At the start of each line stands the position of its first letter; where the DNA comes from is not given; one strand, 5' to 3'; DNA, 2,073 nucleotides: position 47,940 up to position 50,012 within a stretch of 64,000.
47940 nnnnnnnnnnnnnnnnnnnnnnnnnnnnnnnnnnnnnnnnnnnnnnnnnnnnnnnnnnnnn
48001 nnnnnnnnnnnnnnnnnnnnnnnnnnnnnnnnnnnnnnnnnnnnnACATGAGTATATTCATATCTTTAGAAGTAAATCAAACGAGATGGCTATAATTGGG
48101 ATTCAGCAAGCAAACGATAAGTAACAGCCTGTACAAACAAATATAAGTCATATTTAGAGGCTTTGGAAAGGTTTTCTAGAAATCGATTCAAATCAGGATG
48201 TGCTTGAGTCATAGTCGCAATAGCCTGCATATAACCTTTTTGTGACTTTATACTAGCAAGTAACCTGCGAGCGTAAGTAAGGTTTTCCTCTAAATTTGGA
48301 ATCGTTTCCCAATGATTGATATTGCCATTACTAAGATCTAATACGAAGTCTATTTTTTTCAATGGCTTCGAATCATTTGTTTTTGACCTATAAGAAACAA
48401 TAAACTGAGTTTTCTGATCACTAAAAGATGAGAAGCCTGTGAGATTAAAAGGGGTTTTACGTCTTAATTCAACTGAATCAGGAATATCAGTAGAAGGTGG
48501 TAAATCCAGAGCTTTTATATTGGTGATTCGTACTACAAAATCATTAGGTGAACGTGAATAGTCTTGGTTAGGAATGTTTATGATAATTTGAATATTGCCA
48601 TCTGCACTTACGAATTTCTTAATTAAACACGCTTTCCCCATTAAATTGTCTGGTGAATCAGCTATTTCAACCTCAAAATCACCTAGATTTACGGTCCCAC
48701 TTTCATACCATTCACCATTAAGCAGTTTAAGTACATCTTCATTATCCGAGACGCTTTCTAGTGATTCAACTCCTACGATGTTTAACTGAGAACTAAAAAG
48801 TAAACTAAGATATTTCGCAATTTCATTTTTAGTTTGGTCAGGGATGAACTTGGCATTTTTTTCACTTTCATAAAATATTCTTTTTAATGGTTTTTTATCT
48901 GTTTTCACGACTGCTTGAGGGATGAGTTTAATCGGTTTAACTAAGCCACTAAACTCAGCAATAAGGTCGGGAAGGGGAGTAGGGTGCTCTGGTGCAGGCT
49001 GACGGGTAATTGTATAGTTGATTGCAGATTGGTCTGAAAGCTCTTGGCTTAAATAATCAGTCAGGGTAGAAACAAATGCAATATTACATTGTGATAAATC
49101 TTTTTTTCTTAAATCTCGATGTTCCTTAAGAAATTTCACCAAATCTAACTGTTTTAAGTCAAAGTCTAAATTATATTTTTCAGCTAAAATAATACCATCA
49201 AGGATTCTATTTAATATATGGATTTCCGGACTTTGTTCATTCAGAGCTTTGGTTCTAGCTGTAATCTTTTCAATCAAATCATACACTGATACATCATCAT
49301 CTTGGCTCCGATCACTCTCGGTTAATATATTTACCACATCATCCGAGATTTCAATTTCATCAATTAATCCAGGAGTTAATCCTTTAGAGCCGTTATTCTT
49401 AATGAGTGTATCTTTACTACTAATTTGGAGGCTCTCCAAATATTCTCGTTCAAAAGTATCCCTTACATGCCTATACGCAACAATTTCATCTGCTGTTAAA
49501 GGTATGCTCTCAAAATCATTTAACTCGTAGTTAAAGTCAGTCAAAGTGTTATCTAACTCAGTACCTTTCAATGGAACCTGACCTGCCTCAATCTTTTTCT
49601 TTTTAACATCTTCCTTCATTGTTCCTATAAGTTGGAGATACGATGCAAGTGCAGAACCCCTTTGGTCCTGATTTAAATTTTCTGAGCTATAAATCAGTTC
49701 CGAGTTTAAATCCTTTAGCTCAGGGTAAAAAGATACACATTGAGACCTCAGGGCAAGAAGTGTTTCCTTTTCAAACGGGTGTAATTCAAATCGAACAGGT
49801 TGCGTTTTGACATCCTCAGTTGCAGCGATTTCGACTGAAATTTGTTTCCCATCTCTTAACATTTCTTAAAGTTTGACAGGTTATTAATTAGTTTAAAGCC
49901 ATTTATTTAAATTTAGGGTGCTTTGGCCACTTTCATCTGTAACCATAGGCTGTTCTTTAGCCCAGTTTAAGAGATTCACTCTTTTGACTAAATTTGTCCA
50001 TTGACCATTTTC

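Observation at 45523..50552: Uncharacterised five-gene minus-strand operon: two large hypotheticals, an atypical Hanks-type kinase, an FNR-like oxidoreductase and a membrane protein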

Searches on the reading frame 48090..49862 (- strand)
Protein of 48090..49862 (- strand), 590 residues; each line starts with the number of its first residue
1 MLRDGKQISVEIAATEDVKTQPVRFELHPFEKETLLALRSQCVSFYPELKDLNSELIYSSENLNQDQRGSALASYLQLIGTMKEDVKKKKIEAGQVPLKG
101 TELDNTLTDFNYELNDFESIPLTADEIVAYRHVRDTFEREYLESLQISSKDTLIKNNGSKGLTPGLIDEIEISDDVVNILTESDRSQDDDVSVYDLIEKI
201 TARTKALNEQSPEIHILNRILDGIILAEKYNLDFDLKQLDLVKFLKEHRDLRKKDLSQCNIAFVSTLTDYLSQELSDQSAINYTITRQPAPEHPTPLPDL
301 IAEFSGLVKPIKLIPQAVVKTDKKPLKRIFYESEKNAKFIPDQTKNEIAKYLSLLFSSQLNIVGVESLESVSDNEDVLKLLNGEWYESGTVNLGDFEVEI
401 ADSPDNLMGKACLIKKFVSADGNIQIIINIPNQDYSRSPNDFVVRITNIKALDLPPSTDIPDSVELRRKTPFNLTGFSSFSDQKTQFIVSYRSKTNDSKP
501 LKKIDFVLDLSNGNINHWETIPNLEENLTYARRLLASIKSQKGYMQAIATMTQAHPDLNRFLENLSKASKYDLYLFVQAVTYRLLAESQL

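Call 3: search_protein_families(library=pfam, proteins=[window:48090-49862:-], max_evalue=0.1)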
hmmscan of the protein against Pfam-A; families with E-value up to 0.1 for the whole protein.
window:48090-49862:- (590 aa): 0 families

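Call 4: search_protein_families(library=ncbifam, proteins=[window:48090-49862:-], max_evalue=0.1)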
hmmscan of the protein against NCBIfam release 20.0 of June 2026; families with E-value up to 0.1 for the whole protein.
window:48090-49862:- (590 aa): 0 families

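Call 5: search_protein_families(library=padloc, proteins=[window:48090-49862:-], max_evalue=0.1)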
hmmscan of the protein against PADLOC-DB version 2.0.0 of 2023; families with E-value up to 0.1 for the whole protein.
window:48090-49862:- (590 aa): 1 family
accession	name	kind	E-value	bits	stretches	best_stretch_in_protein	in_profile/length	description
PDLC03664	Control_protein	-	0.033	12.6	1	239-268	9-39/74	control protein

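Call 9: find_homologous_proteins(query=window:48090-49862:-)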
Query window:48090-49862:- (590 aa): 1 proteins with E <= 0.001 among 8000 candidates.
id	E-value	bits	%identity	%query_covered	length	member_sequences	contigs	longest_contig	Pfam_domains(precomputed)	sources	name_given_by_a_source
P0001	0.0e+0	1288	100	100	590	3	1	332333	-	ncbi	-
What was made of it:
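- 48090..49862 (-): 590-aa soluble acidic protein (pI 5.0). The low-confidence model predicts a helical N-terminal ~340 aa and a beta-rich-then-helical C-terminal ~250 aa. Only the C-terminal part has a relative. Call 9 finds only itself by word-index search.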

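Call 20: search_solved_structures(query=window:48090-49862:-, max_evalue=10)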
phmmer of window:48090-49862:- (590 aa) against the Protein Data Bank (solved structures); distinct sequences matched with E-value up to 10: 1.
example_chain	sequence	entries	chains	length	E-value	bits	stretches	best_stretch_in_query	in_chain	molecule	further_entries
2j8k_A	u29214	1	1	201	0.82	11.2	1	216-263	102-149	NP275-NP276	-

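Call 27: search_protein_representatives(protein=window:48090-49862:-)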
Query: 590 residues. Proteins with E-value up to 0.001 (for the whole library): 2; up to 1e-10: 2; up to 1e-30: 1. The best 2 are listed.
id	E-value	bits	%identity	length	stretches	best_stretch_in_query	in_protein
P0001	0.0e+00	1287.9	100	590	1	1-590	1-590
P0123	1.6e-12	63.2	27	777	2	345-557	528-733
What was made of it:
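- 48090..49862 (-): Exhaustive HMMER in call 27 finds itself plus P0123 (777 aa, E 1.6e-12).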

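Call 29: find_encoding_contigs(protein=P0123, flank=10000, max_places=6)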
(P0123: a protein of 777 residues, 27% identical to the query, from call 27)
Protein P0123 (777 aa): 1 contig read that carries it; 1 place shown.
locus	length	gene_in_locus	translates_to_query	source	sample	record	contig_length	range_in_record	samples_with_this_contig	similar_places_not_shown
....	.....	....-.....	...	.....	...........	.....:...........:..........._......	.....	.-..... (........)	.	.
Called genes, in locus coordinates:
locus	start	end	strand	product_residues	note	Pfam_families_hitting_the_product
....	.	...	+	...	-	?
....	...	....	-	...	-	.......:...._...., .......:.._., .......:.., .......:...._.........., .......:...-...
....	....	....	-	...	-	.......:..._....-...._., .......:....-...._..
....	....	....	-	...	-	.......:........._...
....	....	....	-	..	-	-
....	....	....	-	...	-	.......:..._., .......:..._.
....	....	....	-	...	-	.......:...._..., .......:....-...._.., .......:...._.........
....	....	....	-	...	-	-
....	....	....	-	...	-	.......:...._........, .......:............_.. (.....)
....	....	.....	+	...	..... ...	-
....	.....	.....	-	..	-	?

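Call 43: predict_structure(protein=window:48090-49862:-)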
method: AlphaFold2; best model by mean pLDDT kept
length: 590 residues; sequences in the alignment: 1
mean_pLDDT: 34.7   pTM: 0.22
mean pLDDT of the five models: 34.7, 31.3, 30.7, 30.7, 30.6
residues with pLDDT >= 90: 0; 70-90: 0; 50-70: 3; < 50: 587
segments of 3 or more residues with pLDDT < 50: 1-392, 395-399, 401-590
pLDDT, mean of each block of 10 residues (from residue 1): 28 28 26 37 35 36 36 39 37 32 34 34 33 36 28 26 26 38 39 42 43 42 43 39 41 35 40 33 25 32 32 25 27 29 33 30 27 34 43 48 40 40 40 37 39 34 32 23 31 29 27 30 38 38 39 43 42 39 35
secondary structure, 60 per line:
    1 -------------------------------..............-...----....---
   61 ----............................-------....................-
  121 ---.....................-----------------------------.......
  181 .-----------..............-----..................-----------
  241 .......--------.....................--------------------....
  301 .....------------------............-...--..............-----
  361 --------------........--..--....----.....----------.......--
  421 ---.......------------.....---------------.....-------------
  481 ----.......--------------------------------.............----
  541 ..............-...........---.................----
elements in order: H32-45 H54-57 H65-92 H100-119 H124-144 H174-181 H193-206 H212-229 H241-247 H256-276 H297-305 H324-335 H342-355 H375-382 E389-392 E397-401 E412-418 E424-430 E443-447 E463-467 E485-491 H524-536 H541-554 H556-566 H570-586
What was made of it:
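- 48090..49862 (-): In call 43 the model has pLDDT 34.7 and is unusable.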

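Call 48: search_protein_families(library=phrogs, proteins=[window:48090-49862:-], max_evalue=0.1)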
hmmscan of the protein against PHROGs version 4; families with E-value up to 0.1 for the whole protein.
window:48090-49862:- (590 aa): 0 families

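Call 50: find_related_loci(query=window:48090-49862:-, collection=viral_contigs, flank=8000)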
Query window:48090-49862:- (590 aa) in viral_contigs; peptide patterns used: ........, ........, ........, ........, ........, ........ (x = any residue, [..] = any of these).
11 stretches matched a pattern, but none encodes a relative of the query by tblastn (E <= 1e-3).

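Call 56: search_solved_structures(query=A1, max_evalue=10)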
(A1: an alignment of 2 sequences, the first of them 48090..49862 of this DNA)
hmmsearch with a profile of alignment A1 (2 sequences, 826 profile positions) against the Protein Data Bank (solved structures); distinct sequences matched with E-value up to 10: 1.
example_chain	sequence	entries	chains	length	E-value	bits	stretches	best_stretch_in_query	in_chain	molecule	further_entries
7dms_A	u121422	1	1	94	0.088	14.2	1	4-59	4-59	Fe(II)-binding effector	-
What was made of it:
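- Tried and rejected: Profile route: a two-sequence profile (590-aa protein plus P0123) against PDB sequences gave nothing (best E 0.088, call 56).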

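Call 57: search_protein_families(library=pfam, proteins=[P0123], max_evalue=0.001)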
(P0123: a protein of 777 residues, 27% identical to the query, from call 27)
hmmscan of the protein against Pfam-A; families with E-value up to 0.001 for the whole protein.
P0123 (777 aa): 0 families
